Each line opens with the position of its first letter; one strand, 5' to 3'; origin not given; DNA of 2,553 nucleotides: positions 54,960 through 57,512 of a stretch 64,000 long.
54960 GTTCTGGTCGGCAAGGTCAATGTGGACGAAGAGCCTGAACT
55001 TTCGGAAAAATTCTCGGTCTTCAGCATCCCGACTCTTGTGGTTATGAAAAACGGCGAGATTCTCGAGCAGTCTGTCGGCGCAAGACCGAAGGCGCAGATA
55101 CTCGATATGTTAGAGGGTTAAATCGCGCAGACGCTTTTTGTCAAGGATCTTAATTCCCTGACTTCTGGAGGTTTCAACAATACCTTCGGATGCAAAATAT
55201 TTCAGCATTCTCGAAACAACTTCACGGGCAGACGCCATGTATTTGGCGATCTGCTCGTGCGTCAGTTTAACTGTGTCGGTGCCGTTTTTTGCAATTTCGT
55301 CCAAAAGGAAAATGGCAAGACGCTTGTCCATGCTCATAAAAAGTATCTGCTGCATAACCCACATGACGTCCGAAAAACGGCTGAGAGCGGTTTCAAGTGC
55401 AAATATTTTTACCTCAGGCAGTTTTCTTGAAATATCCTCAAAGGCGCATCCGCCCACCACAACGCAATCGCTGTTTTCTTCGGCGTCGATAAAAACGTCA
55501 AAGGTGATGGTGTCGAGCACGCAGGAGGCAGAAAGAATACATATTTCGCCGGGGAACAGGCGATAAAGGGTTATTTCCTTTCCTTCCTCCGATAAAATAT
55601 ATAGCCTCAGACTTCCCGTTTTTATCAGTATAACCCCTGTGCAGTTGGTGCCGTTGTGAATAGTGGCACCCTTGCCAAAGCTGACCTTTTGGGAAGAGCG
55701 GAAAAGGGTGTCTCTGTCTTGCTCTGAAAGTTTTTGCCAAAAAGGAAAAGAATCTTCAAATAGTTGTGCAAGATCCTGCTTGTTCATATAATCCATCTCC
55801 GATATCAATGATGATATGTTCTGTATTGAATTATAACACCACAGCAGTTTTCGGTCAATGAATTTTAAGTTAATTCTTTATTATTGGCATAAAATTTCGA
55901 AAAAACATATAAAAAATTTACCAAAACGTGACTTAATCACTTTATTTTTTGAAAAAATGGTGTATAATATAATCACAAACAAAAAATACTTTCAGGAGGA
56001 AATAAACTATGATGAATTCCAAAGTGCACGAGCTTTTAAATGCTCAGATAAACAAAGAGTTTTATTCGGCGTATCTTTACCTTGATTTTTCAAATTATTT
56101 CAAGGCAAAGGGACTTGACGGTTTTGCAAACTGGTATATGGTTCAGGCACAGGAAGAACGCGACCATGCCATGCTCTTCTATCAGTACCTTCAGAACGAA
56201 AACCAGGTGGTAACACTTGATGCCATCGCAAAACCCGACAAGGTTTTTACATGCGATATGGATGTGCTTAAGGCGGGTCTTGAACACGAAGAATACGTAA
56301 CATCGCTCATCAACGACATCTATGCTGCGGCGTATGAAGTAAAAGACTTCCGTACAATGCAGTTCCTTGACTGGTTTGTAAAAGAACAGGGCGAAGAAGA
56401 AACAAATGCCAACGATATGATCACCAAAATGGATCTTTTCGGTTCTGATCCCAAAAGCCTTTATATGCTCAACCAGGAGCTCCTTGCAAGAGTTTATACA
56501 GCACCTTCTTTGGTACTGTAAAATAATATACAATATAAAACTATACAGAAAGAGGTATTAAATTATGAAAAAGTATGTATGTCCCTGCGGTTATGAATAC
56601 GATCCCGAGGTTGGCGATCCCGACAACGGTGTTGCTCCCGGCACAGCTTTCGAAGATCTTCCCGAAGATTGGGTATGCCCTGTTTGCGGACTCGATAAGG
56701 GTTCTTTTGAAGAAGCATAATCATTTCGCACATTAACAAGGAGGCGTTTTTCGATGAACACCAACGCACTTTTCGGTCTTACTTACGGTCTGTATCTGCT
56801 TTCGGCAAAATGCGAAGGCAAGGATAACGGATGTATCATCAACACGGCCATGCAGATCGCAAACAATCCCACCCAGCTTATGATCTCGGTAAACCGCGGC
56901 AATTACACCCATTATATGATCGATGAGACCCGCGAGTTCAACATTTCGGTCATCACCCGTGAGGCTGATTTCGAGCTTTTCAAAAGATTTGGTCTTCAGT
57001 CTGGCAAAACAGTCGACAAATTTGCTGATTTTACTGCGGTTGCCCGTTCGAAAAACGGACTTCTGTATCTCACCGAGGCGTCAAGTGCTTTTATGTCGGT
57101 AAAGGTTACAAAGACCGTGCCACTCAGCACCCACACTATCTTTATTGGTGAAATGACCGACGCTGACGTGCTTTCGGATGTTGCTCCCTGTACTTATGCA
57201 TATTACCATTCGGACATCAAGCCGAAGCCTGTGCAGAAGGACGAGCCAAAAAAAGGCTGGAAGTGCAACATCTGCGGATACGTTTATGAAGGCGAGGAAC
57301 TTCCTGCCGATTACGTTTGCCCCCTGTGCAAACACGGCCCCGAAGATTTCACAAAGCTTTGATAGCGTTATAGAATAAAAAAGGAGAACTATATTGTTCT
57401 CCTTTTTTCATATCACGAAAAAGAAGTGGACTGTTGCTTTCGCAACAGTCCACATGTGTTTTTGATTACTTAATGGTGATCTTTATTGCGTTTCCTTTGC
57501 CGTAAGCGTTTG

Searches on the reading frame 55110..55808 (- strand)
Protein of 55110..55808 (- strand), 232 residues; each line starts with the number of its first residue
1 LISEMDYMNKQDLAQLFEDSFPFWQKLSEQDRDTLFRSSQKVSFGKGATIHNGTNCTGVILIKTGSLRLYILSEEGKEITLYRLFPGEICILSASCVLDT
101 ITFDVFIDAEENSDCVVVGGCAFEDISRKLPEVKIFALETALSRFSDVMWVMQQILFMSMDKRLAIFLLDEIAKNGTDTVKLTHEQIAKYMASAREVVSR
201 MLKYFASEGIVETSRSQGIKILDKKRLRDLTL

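Call 41: search_protein_families(library=pfam, proteins=[window:55110-55808:-], max_evalue=0.001)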
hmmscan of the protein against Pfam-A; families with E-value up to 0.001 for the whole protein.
window:55110-55808:- (232 aa): 3 families
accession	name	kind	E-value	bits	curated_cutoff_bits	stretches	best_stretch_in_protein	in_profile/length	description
PF13545.12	HTH_Crp_2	-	3.6e-16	59.3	27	1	162-230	1-70/70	Crp-like helix-turn-helix domain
PF00325.26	Crp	-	1.6e-08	34.5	21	1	181-209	2-30/32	Bacterial regulatory proteins, crp family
PF00027.35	cNMP_binding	-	1.8e-06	28.3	27.5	1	44-126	4-85/89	Cyclic nucleotide-binding domain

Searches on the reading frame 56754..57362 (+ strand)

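Call 41: search_protein_families(library=pfam, proteins=[window:56754-57362:+], max_evalue=0.001)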
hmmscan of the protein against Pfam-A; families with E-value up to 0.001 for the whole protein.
window:56754-57362:+ (202 aa): 2 families
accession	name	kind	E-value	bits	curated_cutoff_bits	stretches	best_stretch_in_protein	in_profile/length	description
PF01613.24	Flavin_Reduct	-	6e-27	95.1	27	1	9-155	4-149/153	Flavin reductase like domain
PF21349.2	RUBY_RBDX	-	1.7e-11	43.7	26.5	1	169-199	1-29/30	Rubrerythrin, rubredoxin-like domain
